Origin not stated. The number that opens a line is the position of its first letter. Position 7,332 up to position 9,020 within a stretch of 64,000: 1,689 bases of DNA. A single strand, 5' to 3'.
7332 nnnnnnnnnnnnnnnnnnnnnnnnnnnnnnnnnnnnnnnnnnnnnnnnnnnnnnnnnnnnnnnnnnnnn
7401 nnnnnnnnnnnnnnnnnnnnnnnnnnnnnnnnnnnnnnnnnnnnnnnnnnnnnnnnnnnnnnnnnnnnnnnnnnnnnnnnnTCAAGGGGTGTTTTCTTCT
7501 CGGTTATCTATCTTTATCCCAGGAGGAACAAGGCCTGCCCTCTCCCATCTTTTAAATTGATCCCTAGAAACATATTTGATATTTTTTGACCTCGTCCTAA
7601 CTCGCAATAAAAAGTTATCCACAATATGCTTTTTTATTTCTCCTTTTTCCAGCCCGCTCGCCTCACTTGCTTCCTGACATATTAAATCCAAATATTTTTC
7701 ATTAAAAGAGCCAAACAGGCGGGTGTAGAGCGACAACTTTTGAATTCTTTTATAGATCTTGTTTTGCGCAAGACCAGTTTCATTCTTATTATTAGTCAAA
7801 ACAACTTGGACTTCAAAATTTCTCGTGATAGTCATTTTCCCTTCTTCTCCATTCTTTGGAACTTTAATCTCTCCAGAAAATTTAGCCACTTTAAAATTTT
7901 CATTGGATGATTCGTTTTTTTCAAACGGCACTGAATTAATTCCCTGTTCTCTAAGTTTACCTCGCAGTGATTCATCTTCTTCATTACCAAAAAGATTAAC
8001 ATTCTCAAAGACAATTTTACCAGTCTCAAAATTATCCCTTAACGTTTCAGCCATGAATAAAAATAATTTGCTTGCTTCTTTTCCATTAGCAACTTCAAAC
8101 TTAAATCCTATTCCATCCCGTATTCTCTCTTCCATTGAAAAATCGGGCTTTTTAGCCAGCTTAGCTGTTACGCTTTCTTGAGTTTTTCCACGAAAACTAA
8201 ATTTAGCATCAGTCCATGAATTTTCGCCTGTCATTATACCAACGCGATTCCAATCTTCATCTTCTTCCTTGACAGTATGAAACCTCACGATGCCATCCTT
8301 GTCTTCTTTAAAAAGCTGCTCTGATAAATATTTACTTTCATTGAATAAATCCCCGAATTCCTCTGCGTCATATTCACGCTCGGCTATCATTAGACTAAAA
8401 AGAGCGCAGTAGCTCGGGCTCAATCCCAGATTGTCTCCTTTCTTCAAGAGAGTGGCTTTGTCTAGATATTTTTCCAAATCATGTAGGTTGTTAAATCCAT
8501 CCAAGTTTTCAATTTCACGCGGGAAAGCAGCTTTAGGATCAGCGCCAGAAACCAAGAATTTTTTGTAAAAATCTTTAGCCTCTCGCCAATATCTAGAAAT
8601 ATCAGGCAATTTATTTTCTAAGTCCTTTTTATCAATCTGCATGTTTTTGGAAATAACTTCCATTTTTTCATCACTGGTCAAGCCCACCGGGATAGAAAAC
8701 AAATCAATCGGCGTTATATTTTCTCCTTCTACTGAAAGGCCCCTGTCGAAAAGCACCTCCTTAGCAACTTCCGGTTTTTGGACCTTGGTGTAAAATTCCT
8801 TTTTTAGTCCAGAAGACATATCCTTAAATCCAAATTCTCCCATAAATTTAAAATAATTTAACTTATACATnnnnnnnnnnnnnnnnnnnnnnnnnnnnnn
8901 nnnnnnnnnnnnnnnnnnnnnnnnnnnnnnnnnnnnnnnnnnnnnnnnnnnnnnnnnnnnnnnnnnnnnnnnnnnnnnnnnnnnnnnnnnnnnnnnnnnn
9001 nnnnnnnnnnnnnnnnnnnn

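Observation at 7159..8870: Large orphan protein with possible RelA/SpoT-like nucleotidyltransferase segment plus tiny CxCxxC membrane protein, upstream of tRNA-Asn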

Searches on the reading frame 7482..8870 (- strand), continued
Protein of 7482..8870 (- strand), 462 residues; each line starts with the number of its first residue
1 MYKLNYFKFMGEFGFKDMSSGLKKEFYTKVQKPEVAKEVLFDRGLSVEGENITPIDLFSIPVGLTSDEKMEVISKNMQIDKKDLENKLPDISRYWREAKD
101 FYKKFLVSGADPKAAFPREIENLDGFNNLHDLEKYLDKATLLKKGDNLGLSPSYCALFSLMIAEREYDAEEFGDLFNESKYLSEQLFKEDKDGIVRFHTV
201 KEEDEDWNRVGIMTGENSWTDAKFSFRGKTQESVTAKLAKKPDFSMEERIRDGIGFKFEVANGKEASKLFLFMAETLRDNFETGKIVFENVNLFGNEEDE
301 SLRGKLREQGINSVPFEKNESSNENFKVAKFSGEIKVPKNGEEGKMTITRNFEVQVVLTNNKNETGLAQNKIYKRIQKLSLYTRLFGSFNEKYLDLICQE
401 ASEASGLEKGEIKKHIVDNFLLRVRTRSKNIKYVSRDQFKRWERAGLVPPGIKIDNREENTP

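Call 80: search_protein_families(library=ncbifam, alignment_id=A5, max_evalue=0.001)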
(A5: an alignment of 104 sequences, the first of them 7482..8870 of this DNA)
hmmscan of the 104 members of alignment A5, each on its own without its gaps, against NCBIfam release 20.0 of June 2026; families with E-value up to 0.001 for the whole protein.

A. member 1, window:7482-8870:- (462 aa): 2 families
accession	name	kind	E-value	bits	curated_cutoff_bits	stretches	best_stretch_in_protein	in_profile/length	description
TIGR04562.1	TIGR04562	subfamily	0.0005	19.4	140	0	310-387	268-356/356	TIGR04552 family protein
TIGR04552.1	TIGR04552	subfamily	0.00059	19.3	125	0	227-386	165-351/352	TIGR04552 family protein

B. families by the number of members that match (of 104 scanned): 3 families
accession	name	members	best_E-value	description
TIGR04562.1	TIGR04562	36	1.6e-11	TIGR04552 family protein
TIGR04552.1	TIGR04552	35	2.7e-12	TIGR04552 family protein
NF005029.0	PRK06438.1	1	0.00036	hypothetical protein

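Call 82: list_cluster_members(proteins=[P0141, P0145, P0160, P0170, P0185, P0200, P0220, P0240, P0262, P0280])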
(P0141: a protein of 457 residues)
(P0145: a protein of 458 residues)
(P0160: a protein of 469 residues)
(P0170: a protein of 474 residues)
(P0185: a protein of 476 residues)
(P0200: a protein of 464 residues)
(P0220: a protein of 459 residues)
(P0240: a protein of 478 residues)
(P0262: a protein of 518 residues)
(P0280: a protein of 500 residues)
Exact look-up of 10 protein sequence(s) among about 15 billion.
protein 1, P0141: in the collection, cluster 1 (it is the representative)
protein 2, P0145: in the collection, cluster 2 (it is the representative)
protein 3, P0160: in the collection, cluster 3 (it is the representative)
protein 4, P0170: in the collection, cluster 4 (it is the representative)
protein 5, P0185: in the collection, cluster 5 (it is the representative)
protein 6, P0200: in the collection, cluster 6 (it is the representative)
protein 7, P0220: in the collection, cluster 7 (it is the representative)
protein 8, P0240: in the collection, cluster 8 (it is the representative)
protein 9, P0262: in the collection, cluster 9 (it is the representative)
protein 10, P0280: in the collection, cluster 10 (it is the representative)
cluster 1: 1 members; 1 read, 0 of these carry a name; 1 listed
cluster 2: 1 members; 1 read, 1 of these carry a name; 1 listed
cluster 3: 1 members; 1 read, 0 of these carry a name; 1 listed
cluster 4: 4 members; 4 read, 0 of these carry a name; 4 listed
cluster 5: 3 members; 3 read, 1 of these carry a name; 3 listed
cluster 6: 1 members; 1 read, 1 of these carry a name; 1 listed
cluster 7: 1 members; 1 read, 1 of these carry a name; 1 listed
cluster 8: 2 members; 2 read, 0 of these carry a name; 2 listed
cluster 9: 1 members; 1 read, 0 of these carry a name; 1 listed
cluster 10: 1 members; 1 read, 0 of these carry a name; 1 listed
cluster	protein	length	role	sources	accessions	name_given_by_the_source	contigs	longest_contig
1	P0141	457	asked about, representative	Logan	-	-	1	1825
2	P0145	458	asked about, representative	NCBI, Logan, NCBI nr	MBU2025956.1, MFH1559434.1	MAG: hypothetical protein ABIC19_02840 [Patescibacteria group bacterium] | hypothetical protein [Patescibacteria group bacterium]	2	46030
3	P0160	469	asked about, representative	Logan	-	-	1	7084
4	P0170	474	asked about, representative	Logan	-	-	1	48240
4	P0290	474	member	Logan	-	-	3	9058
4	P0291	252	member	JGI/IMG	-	-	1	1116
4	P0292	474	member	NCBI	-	-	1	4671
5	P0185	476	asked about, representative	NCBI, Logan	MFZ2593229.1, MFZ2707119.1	MAG: hypothetical protein WAX38_00450 [Minisyncoccia bacterium]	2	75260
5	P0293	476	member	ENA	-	-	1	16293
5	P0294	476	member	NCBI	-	-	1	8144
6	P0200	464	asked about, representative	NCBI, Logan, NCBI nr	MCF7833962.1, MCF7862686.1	MAG: hypothetical protein K9L98_01590 [Candidatus Pacebacteria bacterium] | hypothetical protein [Candidatus Paceibacterota bacterium]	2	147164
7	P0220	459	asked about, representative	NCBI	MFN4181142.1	MAG: hypothetical protein ACK4FA_00390 [Candidatus Paceibacteria bacterium]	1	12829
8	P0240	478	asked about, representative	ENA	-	-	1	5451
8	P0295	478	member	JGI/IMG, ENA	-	-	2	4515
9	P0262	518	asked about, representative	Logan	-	-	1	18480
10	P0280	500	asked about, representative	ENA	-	-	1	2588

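Call 98: search_protein_families(library=pfam, proteins=[P0153, P0211, P0252, P0258, P0269, P0270, P0273, P0278, P0282, P0285], max_evalue=0.01)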
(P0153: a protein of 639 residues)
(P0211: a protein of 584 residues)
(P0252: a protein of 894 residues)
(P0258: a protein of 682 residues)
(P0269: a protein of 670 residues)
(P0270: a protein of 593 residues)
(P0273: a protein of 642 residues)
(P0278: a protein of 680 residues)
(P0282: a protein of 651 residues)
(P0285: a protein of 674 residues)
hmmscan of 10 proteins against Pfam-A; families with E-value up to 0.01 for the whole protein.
P0153 (639 aa): 0 families

P0211 (584 aa): 1 family
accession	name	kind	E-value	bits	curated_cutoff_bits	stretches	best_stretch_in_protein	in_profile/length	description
PF04607.23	RelA_SpoT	-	1.2e-06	29.2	27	1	307-451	1-110/113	Region found in RelA / SpoT proteins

P0252 (894 aa): 0 families

P0258 (682 aa): 0 families

P0269 (670 aa): 1 family
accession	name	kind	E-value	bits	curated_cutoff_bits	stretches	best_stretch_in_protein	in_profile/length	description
PF04607.23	RelA_SpoT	-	5.3e-06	27.1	27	1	379-531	7-109/113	Region found in RelA / SpoT proteins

P0270 (593 aa): 1 family
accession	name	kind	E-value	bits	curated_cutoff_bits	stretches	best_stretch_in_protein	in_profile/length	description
PF04607.23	RelA_SpoT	-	0.0039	17.9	27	0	334-381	2-47/113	Region found in RelA / SpoT proteins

P0273 (642 aa): 1 family
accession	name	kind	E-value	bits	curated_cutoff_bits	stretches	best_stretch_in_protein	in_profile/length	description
PF04607.23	RelA_SpoT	-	0.0018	19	27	1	269-382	2-112/113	Region found in RelA / SpoT proteins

P0278 (680 aa): 0 families

P0282 (651 aa): 0 families

P0285 (674 aa): 1 family
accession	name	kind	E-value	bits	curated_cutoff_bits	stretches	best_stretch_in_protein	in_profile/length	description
PF04607.23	RelA_SpoT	-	3.4e-05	24.5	27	1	368-510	1-111/113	Region found in RelA / SpoT proteins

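Call 99: list_cluster_members(proteins=[P0211, P0269, P0285, P0273, P0252, P0258, P0153, P0289, P0271, P0250])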
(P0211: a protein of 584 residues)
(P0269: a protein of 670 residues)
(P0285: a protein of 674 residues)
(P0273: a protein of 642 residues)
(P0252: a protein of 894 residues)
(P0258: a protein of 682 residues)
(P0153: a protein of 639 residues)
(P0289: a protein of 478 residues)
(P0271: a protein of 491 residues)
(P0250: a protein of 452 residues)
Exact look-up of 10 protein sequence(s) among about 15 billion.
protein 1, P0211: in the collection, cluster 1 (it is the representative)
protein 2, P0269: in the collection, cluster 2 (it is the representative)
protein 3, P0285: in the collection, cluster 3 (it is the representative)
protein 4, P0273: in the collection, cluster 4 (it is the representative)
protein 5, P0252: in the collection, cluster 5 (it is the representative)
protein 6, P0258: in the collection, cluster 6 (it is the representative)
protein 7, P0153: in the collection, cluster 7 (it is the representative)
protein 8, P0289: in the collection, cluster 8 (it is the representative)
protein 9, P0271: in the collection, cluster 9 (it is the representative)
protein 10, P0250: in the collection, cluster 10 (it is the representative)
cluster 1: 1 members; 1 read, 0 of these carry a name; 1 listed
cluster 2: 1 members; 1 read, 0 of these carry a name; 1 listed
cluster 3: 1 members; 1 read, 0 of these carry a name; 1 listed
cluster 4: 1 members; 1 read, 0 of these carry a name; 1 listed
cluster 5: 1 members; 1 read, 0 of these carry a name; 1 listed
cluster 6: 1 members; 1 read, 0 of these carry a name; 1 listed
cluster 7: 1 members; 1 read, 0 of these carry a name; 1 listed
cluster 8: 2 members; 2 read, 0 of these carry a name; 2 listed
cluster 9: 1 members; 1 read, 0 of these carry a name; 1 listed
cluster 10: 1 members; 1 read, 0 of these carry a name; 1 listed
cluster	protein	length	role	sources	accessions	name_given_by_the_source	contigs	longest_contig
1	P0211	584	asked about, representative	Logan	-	-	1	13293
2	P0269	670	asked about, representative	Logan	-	-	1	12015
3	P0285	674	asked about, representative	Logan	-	-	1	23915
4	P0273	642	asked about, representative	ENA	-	-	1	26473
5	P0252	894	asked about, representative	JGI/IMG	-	-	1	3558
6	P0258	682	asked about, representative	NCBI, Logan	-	-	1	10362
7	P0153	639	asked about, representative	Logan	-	-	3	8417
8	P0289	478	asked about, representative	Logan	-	-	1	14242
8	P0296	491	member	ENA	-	-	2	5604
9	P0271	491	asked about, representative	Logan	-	-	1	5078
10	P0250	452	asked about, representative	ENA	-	-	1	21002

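Call 106: find_related_loci(query=A1, collection=metagenome_contigs, flank=3500)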
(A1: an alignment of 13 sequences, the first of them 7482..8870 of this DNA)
Query A1 (462 aa) in metagenome_contigs; peptide patterns used: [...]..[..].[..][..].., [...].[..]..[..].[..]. (x = any residue, [..] = any of these).
185 stretches matched a pattern; 13 encode a relative of the query (tblastn E <= 1e-3); 13 distinct loci.
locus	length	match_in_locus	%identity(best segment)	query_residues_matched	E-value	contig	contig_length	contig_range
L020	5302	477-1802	50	14-455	1e-132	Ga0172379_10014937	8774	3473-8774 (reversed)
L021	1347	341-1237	65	5-303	3e-141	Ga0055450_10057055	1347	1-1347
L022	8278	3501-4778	45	24-448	2e-119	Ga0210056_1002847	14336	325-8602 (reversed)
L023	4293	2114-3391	44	24-448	9e-120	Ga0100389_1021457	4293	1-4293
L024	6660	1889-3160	42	31-454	2e-108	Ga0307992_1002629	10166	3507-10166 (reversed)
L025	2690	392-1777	36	13-460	1e-85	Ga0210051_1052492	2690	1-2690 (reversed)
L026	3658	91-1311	38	44-449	2e-84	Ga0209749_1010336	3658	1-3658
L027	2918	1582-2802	37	44-447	7e-80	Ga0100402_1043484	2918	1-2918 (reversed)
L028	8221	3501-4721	36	44-449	2e-76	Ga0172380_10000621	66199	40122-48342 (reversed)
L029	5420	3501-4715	35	44-454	1e-71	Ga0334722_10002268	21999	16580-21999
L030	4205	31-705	50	224-448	6e-67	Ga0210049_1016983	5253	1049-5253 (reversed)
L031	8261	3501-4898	33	26-457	2e-65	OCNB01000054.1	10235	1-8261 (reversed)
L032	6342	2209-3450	32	44-436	2e-53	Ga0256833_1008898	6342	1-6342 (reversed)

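Call 107: find_related_loci(query=A1, collection=viral_contigs, flank=3500)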
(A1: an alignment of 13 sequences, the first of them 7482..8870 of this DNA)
Query A1 (462 aa) in viral_contigs; peptide patterns used: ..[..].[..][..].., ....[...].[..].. (x = any residue, [..] = any of these).
57 stretches matched a pattern, but none encodes a relative of the query by tblastn (E <= 1e-3).

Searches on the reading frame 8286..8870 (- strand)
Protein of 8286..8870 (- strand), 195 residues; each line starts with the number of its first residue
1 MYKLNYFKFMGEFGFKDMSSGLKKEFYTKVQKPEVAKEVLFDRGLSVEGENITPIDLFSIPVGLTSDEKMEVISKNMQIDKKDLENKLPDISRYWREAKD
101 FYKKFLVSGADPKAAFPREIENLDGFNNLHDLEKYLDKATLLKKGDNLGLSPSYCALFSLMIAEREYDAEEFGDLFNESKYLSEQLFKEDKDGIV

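Call 89: predict_structure(alignment_id=A6)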
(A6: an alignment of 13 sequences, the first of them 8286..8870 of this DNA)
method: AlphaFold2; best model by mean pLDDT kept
length: 195 residues; sequences in the alignment: 13
mean_pLDDT: 74.6   pTM: 0.70
mean pLDDT of the five models: 74.6, 71.9, 67.4, 66.6, 65.4
residues with pLDDT >= 90: 58; 70-90: 61; 50-70: 53; < 50: 23
segments of 3 or more residues with pLDDT < 50: 1-22
pLDDT, mean of each block of 10 residues (from residue 1): 32 37 52 76 74 79 90 92 96 94 77 75 94 91 66 89 84 61 66 58
secondary structure, 60 per line:
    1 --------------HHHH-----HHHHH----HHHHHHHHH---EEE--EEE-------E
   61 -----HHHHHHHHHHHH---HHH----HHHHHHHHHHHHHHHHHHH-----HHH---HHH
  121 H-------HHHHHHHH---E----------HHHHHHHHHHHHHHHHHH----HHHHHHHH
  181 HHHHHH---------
elements in order: H15-18 H24-28 H33-41 E45-47 E50-52 H66-77 H88-106 H118-121 H129-136 H151-168 H173-186
